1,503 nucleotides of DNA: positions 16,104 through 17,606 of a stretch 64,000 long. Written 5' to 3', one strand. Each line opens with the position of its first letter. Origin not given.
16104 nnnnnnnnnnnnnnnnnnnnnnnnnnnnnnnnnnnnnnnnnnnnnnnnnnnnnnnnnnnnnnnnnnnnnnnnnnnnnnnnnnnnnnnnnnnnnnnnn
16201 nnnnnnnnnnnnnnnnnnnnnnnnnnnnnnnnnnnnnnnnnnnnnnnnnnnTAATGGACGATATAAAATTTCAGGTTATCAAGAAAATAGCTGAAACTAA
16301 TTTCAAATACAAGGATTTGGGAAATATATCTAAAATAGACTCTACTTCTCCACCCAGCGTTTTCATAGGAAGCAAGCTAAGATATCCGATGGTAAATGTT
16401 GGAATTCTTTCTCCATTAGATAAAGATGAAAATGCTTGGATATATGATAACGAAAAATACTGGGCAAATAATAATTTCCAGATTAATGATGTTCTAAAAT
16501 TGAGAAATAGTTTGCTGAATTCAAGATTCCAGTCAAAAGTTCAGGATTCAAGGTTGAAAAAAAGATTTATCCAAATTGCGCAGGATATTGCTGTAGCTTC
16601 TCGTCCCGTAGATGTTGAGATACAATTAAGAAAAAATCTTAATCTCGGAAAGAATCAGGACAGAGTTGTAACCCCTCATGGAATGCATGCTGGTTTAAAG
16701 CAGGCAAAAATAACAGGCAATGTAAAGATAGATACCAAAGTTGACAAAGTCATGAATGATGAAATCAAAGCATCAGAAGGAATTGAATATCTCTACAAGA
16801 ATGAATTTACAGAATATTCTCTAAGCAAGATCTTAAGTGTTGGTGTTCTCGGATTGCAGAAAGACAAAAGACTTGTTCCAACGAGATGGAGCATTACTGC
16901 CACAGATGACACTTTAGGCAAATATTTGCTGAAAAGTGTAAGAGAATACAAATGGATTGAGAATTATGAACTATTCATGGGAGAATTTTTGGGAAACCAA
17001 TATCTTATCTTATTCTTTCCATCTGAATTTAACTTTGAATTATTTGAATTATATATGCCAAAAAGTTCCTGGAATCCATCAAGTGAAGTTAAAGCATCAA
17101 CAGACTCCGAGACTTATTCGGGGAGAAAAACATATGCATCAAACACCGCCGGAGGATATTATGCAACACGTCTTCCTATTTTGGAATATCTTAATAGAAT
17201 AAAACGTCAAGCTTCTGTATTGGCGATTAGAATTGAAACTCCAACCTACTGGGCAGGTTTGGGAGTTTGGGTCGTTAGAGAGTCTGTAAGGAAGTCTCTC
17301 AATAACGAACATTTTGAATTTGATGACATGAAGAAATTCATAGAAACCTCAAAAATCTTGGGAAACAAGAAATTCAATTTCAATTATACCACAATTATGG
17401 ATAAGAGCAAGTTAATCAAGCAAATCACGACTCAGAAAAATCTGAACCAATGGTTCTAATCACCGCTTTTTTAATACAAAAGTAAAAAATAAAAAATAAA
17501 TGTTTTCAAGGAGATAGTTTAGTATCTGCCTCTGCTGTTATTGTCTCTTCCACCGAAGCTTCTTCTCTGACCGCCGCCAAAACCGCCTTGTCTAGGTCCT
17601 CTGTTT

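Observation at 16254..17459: Unknown 401-aa protein after radB carries a C-terminal PIP box nearly identical to the FEN-1 PIP box in the same window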

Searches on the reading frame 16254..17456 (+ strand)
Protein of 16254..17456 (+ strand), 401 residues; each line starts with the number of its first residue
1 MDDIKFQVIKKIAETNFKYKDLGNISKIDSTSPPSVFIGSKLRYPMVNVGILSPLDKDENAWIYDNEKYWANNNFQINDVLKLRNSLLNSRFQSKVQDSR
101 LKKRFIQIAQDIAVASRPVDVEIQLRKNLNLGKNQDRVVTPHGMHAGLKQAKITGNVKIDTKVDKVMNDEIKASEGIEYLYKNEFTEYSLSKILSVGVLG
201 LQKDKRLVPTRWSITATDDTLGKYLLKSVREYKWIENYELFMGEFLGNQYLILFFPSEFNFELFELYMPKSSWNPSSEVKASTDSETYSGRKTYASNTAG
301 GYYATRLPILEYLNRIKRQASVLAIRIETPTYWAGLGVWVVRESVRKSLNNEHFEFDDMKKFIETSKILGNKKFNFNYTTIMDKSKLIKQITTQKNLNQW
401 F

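Call 3: search_protein_families(library=pfam, proteins=[window:16254-17456:+], max_evalue=0.01)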
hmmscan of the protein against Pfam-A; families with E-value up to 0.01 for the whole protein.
window:16254-17456:+ (401 aa): 2 families
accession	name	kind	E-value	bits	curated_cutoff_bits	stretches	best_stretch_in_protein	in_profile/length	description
PF04894.17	Nre_N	-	4.2e-77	260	25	1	9-274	10-270/270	Archaeal Nre, N-terminal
PF04895.17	Nre_C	-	4.9e-30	104.1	27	1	286-400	1-110/110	Archaeal Nre, C-terminal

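Call 4: search_protein_families(library=ncbifam, proteins=[window:16254-17456:+], max_evalue=0.01)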
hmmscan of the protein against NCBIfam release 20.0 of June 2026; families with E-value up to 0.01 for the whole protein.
window:16254-17456:+ (401 aa): 1 family
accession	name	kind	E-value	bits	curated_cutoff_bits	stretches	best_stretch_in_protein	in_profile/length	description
NF041387.1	DNArepr_NreA_Halo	equivalog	2.9e-96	323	700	1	6-390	27-409/417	DNA repair protein NreA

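Call 9: find_homologous_proteins(query=window:16254-17456:+, max_evalue=0.00001)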
Query window:16254-17456:+ (401 aa): 5519 proteins with E <= 0.00001 among 8000 candidates; the best 120 are listed.
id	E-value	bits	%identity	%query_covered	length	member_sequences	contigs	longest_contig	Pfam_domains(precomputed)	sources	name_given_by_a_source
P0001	2.1e-264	894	100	100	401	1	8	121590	PF04895.18,PF04894.18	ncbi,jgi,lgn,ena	-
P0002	8.6e-259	876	98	100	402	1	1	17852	PF04895.18,PF04894.18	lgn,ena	-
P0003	1.1e-258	875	98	100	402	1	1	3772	PF04895.18,PF04894.18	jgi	jgi:DNA repair protein NreA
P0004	1.2e-257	872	97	100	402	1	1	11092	PF04895.18,PF04894.18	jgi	jgi:DNA repair protein NreA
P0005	1.8e-253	858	94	100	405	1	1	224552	PF04895.18,PF04894.18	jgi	jgi:DNA repair protein NreA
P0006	5.3e-229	778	84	100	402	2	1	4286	PF04895.18,PF04894.18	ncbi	-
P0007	4.5e-224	762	84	99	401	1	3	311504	PF04895.18,PF04894.18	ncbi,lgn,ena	ncbi:MAG: hypothetical protein WAU65_00920 [Candidatus Nanoarchaeia archaeon]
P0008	2.1e-223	759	82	100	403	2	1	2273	PF04895.18,PF04894.18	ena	-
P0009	5.5e-222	755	82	100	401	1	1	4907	PF04895.18,PF04894.18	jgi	jgi:hypothetical protein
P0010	8.7e-222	754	82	99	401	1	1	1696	PF04895.18,PF04894.18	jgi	jgi:DNA repair protein NreA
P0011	2.1e-221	753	82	100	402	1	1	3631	PF04895.18,PF04894.18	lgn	-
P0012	7.8e-221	751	84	100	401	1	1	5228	PF04895.18,PF04894.18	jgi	-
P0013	4.1e-220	749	82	100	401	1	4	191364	PF04895.18,PF04894.18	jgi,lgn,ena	jgi:hypothetical protein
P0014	8.0e-220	748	82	100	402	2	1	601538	PF04895.18,PF04894.18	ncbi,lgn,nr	ncbi:MAG: hypothetical protein PHH00_02775 [Candidatus Nanoarchaeia archaeon]|nr:hypothetical protei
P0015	1.8e-218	743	81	100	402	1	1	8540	PF04895.18,PF04894.18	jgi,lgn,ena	-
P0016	4.0e-218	742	80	100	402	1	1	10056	PF04895.18,PF04894.18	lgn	-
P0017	6.2e-215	731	80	99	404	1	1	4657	PF04895.18,PF04894.18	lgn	-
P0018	1.3e-213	727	79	100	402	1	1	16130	PF04895.18,PF04894.18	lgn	-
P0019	1.2e-212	724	80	99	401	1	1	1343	PF04895.18,PF04894.18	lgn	-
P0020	2.6e-212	723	78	100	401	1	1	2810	PF04895.18,PF04894.18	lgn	-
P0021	8.3e-211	718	79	99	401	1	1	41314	PF04895.18,PF04894.18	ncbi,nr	ncbi:MAG: hypothetical protein KGH55_01980 [Nanoarchaeota archaeon]|nr:hypothetical protein [Nanoarc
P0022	4.6e-210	715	79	99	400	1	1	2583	PF04895.18,PF04894.18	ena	-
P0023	7.5e-210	715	79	99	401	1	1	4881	PF04895.18,PF04894.18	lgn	-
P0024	9.6e-207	705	77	100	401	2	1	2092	PF04895.18,PF04894.18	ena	-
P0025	1.3e-204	697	77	100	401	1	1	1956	PF04895.18,PF04894.18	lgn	-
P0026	1.9e-204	697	75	100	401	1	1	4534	PF04895.18,PF04894.18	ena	-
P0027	5.9e-203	692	76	100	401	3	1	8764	PF04895.18,PF04894.18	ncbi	-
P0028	1.6e-202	691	75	100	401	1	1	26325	PF04895.18,PF04894.18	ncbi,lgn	-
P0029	4.1e-202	689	74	100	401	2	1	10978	PF04895.18,PF04894.18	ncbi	-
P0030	8.9e-195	665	86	84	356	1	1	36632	PF04895.18,PF04894.18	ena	-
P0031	3.3e-194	663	72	100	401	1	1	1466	PF04895.18,PF04894.18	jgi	-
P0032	7.0e-194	662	71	100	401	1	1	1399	PF04895.18,PF04894.18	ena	-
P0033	1.3e-193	661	70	100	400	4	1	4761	PF04895.18,PF04894.18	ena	-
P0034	1.3e-193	661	72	100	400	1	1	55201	PF04895.18,PF04894.18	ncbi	-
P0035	2.4e-193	660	73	100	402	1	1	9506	PF04895.18,PF04894.18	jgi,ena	-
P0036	2.7e-193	660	73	100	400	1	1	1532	PF04895.18,PF04894.18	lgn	-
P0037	3.0e-192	657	73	100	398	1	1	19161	PF04895.18,PF04894.18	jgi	jgi:hypothetical protein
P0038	3.2e-192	657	71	100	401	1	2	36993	PF04895.18,PF04894.18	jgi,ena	-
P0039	3.7e-192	657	72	100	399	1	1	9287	PF04895.18,PF04894.18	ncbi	-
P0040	6.1e-192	656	73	100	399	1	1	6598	PF04895.18,PF04894.18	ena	-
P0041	7.3e-192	656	71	100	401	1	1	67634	PF04895.18,PF04894.18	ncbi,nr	ncbi:MAG: hypothetical protein NTU63_02320 [Candidatus Pacearchaeota archaeon]|nr:hypothetical prote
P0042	9.2e-192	655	71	100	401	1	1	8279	PF04895.18,PF04894.18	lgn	-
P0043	1.3e-191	655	71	100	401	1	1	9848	PF04895.18,PF04894.18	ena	-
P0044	1.4e-191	655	71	100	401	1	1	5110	PF04895.18,PF04894.18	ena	-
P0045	1.7e-191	654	73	100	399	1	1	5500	PF04895.18,PF04894.18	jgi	-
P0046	1.9e-191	654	72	100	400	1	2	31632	PF04895.18,PF04894.18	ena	-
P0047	2.0e-191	654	71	100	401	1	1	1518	PF04895.18,PF04894.18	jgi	-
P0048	3.6e-191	653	71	100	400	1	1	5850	PF04895.18,PF04894.18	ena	-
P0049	4.4e-191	653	71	100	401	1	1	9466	PF04895.18,PF04894.18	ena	-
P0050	4.7e-191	653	72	100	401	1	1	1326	PF04895.18,PF04894.18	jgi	-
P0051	5.3e-191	653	70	100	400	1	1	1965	PF04895.18,PF04894.18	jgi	-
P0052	6.9e-191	652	71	100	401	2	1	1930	PF04895.18,PF04894.18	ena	-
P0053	8.1e-191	652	71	100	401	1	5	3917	PF04895.18,PF04894.18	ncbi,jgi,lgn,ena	-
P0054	1.1e-190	652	70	100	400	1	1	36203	PF04895.18,PF04894.18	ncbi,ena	-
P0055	1.7e-190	651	71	100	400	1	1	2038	PF04895.18,PF04894.18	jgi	jgi:hypothetical protein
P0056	1.7e-190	651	70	100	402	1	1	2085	PF04895.18,PF04894.18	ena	-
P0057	2.0e-190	651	70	100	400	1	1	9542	PF04895.18,PF04894.18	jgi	-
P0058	2.1e-190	651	71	99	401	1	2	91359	PF04895.18,PF04894.18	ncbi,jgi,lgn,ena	-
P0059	2.4e-190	651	70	100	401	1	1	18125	PF04895.18,PF04894.18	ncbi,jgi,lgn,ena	ncbi:MAG: hypothetical protein WC584_03950 [Candidatus Pacearchaeota archaeon]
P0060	2.6e-190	650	72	100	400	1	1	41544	PF04895.18,PF04894.18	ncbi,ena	-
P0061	3.0e-190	650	71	100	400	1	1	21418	PF04895.18,PF04894.18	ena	-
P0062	3.0e-190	650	70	100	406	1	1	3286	PF04895.18,PF04894.18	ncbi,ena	-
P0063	4.2e-190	650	71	100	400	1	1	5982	PF04895.18,PF04894.18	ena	-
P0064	6.1e-190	649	71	100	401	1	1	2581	PF04895.18,PF04894.18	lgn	-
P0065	6.9e-190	649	71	100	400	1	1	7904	PF04895.18,PF04894.18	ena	-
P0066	7.8e-190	649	71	100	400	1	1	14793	PF04895.18,PF04894.18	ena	-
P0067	7.8e-190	649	69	100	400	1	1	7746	PF04895.18,PF04894.18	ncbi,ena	ncbi:hypothetical protein ES705_16916 [subsurface metagenome]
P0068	8.1e-190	649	71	100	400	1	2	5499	PF04895.18,PF04894.18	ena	-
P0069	9.4e-190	649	70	100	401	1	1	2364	PF04895.18,PF04894.18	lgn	-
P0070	9.5e-190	649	69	100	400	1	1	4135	PF04895.18,PF04894.18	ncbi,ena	-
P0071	1.3e-189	648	70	100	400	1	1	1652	PF04895.18,PF04894.18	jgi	-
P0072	1.9e-189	648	71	100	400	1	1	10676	PF04895.18,PF04894.18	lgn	-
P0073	1.9e-189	648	69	100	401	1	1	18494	PF04895.18,PF04894.18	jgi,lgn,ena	-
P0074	2.2e-189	647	71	100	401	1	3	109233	PF04895.18,PF04894.18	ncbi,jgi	-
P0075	2.4e-189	647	70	100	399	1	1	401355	PF04895.18,PF04894.18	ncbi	-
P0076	2.4e-189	647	70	100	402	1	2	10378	PF04895.18,PF04894.18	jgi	jgi:hypothetical protein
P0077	2.7e-189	647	70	100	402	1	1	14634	PF04895.18,PF04894.18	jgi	jgi:hypothetical protein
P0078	3.0e-189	647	70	100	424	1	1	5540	PF04895.18,PF04894.18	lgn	-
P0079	3.0e-189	647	71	100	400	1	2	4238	PF04895.18,PF04894.18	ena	-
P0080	3.4e-189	647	71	100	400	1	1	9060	PF04895.18,PF04894.18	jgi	-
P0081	4.1e-189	646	71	100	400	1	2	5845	PF04895.18,PF04894.18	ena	-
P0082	4.9e-189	646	71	100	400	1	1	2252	PF04895.18,PF04894.18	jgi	jgi:hypothetical protein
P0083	5.4e-189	646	71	100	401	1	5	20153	PF04895.18,PF04894.18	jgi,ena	-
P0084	5.5e-189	646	71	100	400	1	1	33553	PF04895.18,PF04894.18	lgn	-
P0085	5.5e-189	646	71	100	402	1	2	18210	PF04895.18,PF04894.18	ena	-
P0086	6.9e-189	646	70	100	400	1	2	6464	PF04895.18,PF04894.18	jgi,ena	jgi:hypothetical protein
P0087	7.6e-189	646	70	100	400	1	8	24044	PF04895.18,PF04894.18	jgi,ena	jgi:hypothetical protein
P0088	7.7e-189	646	71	100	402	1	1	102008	PF04895.18,PF04894.18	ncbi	-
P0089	9.2e-189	645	70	100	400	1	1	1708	PF04895.18,PF04894.18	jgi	-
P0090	9.4e-189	645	70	100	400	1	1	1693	PF04895.18,PF04894.18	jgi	-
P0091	9.9e-189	645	70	100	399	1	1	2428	PF04895.18,PF04894.18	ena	-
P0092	1.2e-188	645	70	100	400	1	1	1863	PF04895.18,PF04894.18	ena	-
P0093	1.5e-188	645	70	100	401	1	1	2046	PF04895.18,PF04894.18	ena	-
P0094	1.6e-188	645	71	100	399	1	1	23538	PF04895.18,PF04894.18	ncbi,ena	-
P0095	1.8e-188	644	70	100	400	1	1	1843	PF04895.18,PF04894.18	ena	-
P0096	2.0e-188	644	69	100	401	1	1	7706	PF04895.18,PF04894.18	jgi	-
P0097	2.0e-188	644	72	100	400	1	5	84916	PF04895.18,PF04894.18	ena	-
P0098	3.1e-188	644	69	100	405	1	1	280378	PF04895.18,PF04894.18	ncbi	-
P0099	3.7e-188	643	71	100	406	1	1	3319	PF04895.18,PF04894.18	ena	-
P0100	4.0e-188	643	69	100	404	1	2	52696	PF04895.18,PF04894.18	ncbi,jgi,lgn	-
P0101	4.0e-188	643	70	100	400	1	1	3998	PF04895.18,PF04894.18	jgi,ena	-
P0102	4.2e-188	643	70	100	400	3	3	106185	PF04895.18,PF04894.18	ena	-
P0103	8.3e-188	642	70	100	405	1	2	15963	PF04895.18,PF04894.18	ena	-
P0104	8.4e-188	642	69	100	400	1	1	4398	PF04895.18,PF04894.18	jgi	-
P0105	8.7e-188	642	69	100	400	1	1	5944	PF04895.18,PF04894.18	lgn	-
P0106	9.2e-188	642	69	100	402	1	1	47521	PF04895.18,PF04894.18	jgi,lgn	jgi:hypothetical protein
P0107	1.0e-187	642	68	100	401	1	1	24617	PF04895.18,PF04894.18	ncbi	-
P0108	1.3e-187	642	70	100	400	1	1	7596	PF04895.18,PF04894.18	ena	-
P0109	1.7e-187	641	69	100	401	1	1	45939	PF04895.18,PF04894.18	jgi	-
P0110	1.9e-187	641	68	100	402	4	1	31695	PF04895.18,PF04894.18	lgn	-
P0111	1.9e-187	641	70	100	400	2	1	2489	PF04895.18,PF04894.18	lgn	-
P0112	2.0e-187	641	70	100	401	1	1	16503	PF04895.18,PF04894.18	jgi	-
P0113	2.2e-187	641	70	100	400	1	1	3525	PF04895.18,PF04894.18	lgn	-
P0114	2.5e-187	641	70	100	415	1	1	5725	PF04895.18,PF04894.18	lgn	-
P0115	2.6e-187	641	70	100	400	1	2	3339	PF04895.18,PF04894.18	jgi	-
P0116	2.9e-187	640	71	100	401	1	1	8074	PF04895.18,PF04894.18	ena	-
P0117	3.0e-187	640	70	100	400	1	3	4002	PF04895.18,PF04894.18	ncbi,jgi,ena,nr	ncbi:MAG TPA: hypothetical protein VMZ91_15560 [Candidatus Paceibacterota bacterium]|nr:hypothetical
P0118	3.3e-187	640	70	100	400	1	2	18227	PF04895.18,PF04894.18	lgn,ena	-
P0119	3.4e-187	640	71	100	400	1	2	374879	PF04895.18,PF04894.18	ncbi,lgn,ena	-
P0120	3.8e-187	640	69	100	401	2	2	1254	PF04895.18,PF04894.18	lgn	-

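Call 10: search_solved_structures(query=window:16254-17456:+, max_evalue=1)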
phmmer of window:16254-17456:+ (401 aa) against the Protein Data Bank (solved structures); distinct sequences matched with E-value up to 1: 4.
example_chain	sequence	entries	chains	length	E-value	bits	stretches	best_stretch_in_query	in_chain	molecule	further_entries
2wrh_H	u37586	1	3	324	0.012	17.9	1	192-297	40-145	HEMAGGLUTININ HA1 CHAIN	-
6hjn_A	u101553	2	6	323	0.19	13.9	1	235-297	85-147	Hemagglutinin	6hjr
6hjp_A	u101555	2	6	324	0.19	13.9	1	235-297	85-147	Hemagglutinin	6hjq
3hto_A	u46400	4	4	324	0.8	11.8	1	234-297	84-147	Hemagglutinin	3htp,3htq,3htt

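Call 15: find_related_loci(query=A1, collection=genome_contigs, flank=4000)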
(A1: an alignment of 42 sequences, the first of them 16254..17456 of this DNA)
Query A1 (401 aa) in genome_contigs; peptide patterns used: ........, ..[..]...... (x = any residue, [..] = any of these).
599 stretches matched a pattern (row limit reached: there are more); 586 encode a relative of the query (tblastn E <= 1e-3); the best 80 are kept; 80 distinct loci.
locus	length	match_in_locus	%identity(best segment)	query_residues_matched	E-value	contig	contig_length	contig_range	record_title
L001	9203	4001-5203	91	1-401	0e+0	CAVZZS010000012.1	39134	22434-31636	MAG: uncultured Nanoarchaeota archaeon isolate MFD01689.bin.2.81 genome assembly, contig: contig_72459, whole genome sho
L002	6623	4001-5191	79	1-397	0e+0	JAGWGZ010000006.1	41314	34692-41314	MAG: Nanoarchaeota archaeon isolate REEA64 REEA64-150_1417, whole genome shotgun sequence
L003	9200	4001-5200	72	1-401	0e+0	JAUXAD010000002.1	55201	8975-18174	MAG: archaeon isolate CSMAG_2753 CSMAG_2753_k141_503751_length_55201_cov_12.3185, whole genome shotgun sequence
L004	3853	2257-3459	71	1-401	0e+0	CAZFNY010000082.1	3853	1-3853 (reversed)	MAG TPA_asm: Candidatus Woesearchaeota archaeon isolate binchicken_co387_150 genome assembly, contig: NODE_34929_length_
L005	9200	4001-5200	70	1-401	0e+0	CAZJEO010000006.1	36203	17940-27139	MAG TPA_asm: Candidatus Woesearchaeota archaeon isolate binchicken_co136_1 genome assembly, contig: NODE_526_length_3620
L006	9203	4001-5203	71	1-401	0e+0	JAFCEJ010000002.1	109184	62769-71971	Candidatus Pacearchaeota archaeon isolate Meg22_1214_Bin_100 Meg22_1214_Bin_100_scaffold_188, whole genome shotgun seque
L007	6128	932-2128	70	2-401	0e+0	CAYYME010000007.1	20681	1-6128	MAG TPA_asm: Candidatus Woesearchaeota archaeon isolate binchicken_co228_478 genome assembly, contig: NODE_3471_length_2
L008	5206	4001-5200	68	2-401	0e+0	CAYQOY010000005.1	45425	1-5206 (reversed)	MAG TPA_asm: Candidatus Woesearchaeota archaeon isolate binchicken_co27_483 genome assembly, contig: NODE_1395_length_45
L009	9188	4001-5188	71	3-400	0e+0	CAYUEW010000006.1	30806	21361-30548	MAG TPA_asm: Candidatus Woesearchaeota archaeon isolate SRP104257_co1_113 genome assembly, contig: NODE_629_length_30806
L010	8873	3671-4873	68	2-401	0e+0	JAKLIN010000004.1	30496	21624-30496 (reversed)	MAG: Nanoarchaeota archaeon isolate RA.bin88 RA.bin88_4, whole genome shotgun sequence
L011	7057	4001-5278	66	1-400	0e+0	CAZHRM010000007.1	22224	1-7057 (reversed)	MAG TPA_asm: Candidatus Woesearchaeota archaeon isolate SRP178699_co3_42 genome assembly, contig: NODE_840_length_22224_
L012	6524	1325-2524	67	1-401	0e+0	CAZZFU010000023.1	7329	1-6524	MAG TPA_asm: Candidatus Woesearchaeota archaeon isolate binchicken_co89_107 genome assembly, contig: NODE_21291_length_7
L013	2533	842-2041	69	2-401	0e+0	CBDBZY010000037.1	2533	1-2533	MAG: bacterium isolate 9be6d20c-2acc-4803-ae17-f4ce1a23f777 genome assembly, contig: contig_37, whole genome shotgun seq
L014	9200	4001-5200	67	1-401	0e+0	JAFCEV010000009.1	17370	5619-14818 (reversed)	Candidatus Pacearchaeota archaeon isolate Meg22_1214_Bin_270 Meg22_1214_Bin_270_scaffold_10763, whole genome shotgun seq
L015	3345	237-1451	67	1-401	0e+0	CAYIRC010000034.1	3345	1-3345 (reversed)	MAG TPA_asm: Candidatus Woesearchaeota archaeon isolate ERP119705_co3_277 genome assembly, contig: NODE_42674_length_334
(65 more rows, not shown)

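Call 21: search_protein_representatives(protein=window:16254-17456:+)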
Query: 401 residues. Proteins with E-value up to 0.001 (for the whole library): 910; up to 1e-10: 683; up to 1e-30: 431. The best 150 are listed.
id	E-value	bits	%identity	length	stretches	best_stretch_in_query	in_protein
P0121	2.6e-183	625.7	70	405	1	2-400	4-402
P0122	1.2e-147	508.4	59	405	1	3-401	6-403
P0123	9.4e-111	386.9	51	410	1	29-398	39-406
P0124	9.4e-103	360.5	48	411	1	13-401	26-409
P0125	3.4e-100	352.1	45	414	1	13-401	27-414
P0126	2.0e-97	343.0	48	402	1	24-400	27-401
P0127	8.3e-95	334.4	58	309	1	1-257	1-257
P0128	3.3e-87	309.4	44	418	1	24-399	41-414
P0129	1.6e-86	307.1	43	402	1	21-401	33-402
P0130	5.6e-86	305.3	44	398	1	19-399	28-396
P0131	4.7e-85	302.3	47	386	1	30-363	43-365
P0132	2.8e-84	299.7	43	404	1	28-400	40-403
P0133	3.9e-84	299.3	44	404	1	12-391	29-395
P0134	9.1e-84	298.0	45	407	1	27-361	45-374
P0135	2.8e-83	296.4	41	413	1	22-401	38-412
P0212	2.5e-63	230.8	37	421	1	21-400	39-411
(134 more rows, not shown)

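Call 22: predict_structure(alignment_id=A1)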
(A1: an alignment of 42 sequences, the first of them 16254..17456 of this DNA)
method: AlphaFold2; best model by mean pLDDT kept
length: 401 residues; sequences in the alignment: 42
mean_pLDDT: 39.1   pTM: 0.23
mean pLDDT of the five models: 39.1, 38.1, 37.5, 37.0, 34.1
residues with pLDDT >= 90: 0; 70-90: 21; 50-70: 49; < 50: 331
segments of 3 or more residues with pLDDT < 50: 1-221, 232-240, 242-248, 252-276, 278-324, 328-340, 394-396, 399-401
pLDDT, mean of each block of 10 residues (from residue 1): 23 24 26 21 21 25 32 44 37 28 32 29 41 32 38 33 32 35 34 26 25 33 53 48 44 44 41 43 39 30 31 44 47 45 55 66 73 71 64 53 40
secondary structure, 60 per line:
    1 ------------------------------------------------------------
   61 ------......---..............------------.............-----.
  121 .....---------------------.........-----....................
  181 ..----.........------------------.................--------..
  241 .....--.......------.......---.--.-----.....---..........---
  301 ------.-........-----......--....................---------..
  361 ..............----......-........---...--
elements in order: H67-72 H77-89 H102-114 E120-125 E147-155 H161-182 H187-195 H214-230 E239-245 E248-254 E261-267 E280-284 H288-297 H309-316 E322-327 H330-349 H359-374 H379-384 H386-393
